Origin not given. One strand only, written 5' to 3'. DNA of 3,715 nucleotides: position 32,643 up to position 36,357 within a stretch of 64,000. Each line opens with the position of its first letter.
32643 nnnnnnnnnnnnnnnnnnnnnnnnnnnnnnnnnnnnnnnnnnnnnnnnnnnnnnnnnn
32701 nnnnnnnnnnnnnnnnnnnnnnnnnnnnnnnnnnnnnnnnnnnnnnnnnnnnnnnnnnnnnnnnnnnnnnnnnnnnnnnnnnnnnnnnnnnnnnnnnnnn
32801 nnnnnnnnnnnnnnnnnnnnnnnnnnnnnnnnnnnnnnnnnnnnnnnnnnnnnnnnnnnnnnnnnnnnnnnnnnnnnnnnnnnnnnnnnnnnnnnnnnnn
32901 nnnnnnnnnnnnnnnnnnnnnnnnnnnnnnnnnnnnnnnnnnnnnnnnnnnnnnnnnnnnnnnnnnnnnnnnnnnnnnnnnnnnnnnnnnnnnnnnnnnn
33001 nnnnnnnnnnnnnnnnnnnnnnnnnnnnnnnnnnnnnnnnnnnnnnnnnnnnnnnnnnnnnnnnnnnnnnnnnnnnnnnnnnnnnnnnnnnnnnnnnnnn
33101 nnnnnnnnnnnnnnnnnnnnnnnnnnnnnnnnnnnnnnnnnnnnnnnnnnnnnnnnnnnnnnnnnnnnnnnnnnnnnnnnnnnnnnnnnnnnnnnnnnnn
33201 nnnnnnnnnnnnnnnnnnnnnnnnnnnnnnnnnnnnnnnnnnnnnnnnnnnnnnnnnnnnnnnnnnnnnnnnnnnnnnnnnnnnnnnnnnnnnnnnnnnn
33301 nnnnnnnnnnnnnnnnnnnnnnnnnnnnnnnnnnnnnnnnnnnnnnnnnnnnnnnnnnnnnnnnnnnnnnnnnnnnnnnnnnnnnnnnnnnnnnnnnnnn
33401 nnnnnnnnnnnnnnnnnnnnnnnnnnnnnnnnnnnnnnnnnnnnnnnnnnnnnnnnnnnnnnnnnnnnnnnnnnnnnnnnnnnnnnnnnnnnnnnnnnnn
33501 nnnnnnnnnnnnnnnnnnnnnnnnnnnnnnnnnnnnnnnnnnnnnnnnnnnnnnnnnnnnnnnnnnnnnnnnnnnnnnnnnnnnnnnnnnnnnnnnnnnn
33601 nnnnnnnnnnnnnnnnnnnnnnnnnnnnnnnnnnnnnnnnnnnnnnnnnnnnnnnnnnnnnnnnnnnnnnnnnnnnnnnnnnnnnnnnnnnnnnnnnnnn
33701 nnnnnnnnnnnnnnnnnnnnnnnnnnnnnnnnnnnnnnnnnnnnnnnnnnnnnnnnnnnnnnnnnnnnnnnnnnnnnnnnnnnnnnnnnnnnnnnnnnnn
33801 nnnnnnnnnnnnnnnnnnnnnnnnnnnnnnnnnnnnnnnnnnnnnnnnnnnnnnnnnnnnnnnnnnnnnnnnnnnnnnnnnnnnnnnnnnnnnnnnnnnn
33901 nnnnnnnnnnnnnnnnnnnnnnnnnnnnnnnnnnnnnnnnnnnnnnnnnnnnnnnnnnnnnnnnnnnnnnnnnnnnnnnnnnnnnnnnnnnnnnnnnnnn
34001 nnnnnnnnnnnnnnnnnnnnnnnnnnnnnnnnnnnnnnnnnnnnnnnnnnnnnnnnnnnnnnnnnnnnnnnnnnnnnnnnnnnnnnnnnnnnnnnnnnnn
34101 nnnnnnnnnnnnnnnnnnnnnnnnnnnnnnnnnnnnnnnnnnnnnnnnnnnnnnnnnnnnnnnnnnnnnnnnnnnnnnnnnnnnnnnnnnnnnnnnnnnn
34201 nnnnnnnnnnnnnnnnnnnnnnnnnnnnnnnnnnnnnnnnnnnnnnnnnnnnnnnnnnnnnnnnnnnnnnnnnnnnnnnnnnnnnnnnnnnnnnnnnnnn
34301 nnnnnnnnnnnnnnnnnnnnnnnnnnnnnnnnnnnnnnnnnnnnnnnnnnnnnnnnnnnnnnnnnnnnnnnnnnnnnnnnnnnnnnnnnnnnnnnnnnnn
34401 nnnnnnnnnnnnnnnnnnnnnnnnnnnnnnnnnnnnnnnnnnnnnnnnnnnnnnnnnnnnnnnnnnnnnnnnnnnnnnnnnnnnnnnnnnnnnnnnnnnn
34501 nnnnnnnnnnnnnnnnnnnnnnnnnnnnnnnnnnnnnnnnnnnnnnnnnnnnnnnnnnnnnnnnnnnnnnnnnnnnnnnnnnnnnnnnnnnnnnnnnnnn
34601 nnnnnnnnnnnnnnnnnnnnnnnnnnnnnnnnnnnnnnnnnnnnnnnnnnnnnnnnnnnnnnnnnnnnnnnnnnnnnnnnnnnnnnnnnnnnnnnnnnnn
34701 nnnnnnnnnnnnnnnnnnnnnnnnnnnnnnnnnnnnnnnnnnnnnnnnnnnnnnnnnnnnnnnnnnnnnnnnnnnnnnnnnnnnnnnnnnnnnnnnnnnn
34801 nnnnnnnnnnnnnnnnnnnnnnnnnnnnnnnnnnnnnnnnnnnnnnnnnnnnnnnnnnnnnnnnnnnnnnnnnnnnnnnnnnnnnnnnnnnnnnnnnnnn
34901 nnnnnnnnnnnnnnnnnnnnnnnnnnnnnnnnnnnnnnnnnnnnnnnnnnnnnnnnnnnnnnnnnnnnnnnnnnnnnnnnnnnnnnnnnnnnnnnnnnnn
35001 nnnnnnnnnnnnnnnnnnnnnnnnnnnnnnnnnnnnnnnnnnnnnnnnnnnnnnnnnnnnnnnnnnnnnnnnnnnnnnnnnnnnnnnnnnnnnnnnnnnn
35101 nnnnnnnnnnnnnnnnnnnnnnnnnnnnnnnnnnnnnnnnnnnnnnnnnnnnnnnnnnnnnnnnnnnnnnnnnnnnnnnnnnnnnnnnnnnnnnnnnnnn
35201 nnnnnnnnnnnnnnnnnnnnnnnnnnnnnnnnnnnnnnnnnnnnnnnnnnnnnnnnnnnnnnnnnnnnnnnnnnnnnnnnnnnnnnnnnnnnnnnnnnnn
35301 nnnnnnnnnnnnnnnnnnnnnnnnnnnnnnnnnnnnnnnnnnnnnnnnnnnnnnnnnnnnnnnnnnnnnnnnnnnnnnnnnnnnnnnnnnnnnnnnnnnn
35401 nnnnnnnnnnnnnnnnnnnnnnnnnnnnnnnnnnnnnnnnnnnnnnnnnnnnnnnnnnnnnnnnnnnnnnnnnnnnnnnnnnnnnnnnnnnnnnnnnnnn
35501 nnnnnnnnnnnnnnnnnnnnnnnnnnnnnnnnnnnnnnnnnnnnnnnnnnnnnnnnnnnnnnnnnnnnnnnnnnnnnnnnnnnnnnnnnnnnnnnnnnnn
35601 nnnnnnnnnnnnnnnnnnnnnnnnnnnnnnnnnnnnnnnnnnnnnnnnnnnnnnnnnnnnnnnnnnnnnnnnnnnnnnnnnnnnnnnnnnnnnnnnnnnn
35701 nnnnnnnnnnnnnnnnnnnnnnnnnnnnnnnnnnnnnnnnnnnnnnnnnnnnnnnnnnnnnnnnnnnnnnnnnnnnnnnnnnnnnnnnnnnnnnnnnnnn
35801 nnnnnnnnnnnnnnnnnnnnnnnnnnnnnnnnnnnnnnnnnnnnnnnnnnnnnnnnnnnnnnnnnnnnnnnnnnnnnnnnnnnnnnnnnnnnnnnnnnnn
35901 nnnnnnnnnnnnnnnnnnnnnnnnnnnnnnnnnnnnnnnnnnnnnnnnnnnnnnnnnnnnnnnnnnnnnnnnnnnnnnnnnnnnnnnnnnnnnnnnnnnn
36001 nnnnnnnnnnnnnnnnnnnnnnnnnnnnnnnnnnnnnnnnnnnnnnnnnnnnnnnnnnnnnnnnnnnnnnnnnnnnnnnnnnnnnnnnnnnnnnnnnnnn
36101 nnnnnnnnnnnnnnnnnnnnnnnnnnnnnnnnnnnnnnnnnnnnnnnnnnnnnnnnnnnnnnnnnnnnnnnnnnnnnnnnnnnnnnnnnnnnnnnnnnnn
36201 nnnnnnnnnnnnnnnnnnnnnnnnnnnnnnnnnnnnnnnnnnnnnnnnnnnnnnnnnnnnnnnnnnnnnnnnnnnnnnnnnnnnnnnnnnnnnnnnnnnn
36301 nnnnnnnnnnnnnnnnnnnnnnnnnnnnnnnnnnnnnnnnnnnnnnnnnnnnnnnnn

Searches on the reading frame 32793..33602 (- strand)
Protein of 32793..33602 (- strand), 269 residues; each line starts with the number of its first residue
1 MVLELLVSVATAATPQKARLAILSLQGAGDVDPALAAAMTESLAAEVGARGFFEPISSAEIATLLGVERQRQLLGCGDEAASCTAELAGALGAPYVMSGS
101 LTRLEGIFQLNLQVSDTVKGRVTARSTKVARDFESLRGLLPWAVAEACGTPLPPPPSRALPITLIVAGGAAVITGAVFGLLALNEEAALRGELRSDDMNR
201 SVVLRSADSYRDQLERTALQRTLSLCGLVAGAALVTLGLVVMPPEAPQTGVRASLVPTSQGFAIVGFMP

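Call 9: search_protein_families(library=pfam, proteins=[window:32796-33602:-], max_evalue=1)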
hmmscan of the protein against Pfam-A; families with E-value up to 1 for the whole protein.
window:32796-33602:- (269 aa): 2 families
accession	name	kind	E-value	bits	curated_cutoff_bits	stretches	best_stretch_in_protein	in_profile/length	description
PF11684.13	DUF3280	-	1.3e-05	26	30.1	1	37-125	30-113/138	Protein of unknown function (DUF2380)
PF11271.13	PorA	-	0.23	11.2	29.5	1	186-240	245-297/297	Porin PorA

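Call 12: search_protein_families(library=ncbifam, proteins=[window:32796-33602:-], max_evalue=0.1)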
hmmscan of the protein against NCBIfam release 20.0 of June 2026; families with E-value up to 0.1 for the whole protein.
window:32796-33602:- (269 aa): 1 family
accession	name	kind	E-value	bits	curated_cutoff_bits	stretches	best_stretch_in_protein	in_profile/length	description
NF053601.1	asym_polar_PgfA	equivalog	0.00079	18.9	160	1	187-241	250-302/303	cell envelope lipid trafficking protein PgfA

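Call 64: find_encoding_contigs(protein=window:32793-33602:-, flank=10000, max_places=1)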
Protein window:32793-33602:- (269 aa): no gene with exactly this product is on record in the collection.

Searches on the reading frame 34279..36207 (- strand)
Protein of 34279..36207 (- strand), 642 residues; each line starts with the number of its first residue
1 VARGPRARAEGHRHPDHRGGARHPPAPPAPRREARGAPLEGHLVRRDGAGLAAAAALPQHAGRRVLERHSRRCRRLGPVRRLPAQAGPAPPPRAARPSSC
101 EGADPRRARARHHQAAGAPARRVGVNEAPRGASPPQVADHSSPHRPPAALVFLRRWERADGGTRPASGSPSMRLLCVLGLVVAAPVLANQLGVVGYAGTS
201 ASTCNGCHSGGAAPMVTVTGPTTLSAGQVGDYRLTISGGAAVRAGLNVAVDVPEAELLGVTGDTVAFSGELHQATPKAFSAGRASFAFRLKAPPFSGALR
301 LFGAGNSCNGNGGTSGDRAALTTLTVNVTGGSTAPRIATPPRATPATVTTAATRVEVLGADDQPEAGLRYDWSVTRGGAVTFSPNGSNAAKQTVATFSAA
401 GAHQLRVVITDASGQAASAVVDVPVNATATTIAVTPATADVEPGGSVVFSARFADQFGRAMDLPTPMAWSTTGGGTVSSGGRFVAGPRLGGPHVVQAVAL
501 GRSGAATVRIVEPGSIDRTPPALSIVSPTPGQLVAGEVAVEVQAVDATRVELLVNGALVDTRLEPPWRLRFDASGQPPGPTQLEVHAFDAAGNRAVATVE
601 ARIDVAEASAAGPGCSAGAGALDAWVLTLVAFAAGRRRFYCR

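Call 11: search_protein_families(library=pfam, proteins=[window:34279-36207:-], max_evalue=0.001)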
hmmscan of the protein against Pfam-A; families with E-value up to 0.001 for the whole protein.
window:34279-36207:- (642 aa): 2 families
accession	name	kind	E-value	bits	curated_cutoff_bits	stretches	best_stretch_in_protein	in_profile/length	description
PF17957.7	Big_7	-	5.6e-08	33.8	24.1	1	521-585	1-70/70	Bacterial Ig domain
PF22352.2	K319L-like_PKD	-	0.00023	21.6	27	1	347-425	6-84/84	K319L-like, PKD domain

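Call 12: search_protein_families(library=ncbifam, proteins=[window:34279-36207:-], max_evalue=0.1)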
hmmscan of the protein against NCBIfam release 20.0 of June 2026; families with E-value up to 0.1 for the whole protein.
window:34279-36207:- (642 aa): 6 families
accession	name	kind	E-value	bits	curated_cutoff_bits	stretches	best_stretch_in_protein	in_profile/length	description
NF041894.1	MXAN_6652_fam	equivalog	5.1e-47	160.1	200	1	181-343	8-162/203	MXAN_6652 family MXYO-CTERM-anchored protein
NF041895.1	choice_anch_V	domain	6e-36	123.7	42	1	180-324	3-149/150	choice-of-anchor V domain-containing protein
NF038112.1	myxo_dep_M36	subfamily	0.00031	18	1500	1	319-638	1273-1602/1604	myxosortase-dependent M36 family metallopeptidase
NF038111.1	rhom_dep_M36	equivalog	0.045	11.1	1700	1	353-448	1204-1299/1315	rhombosortase-dependent M36 family metallopeptidase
NF041936.1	MXAN_0125_fam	equivalog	0.047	13.7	65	0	588-638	118-169/169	MXAN_0125 family MYXO-CTERM protein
NF012211.1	tand_rpt_95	domain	0.096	12.6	90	0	377-429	39-88/98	tandem-95 repeat protein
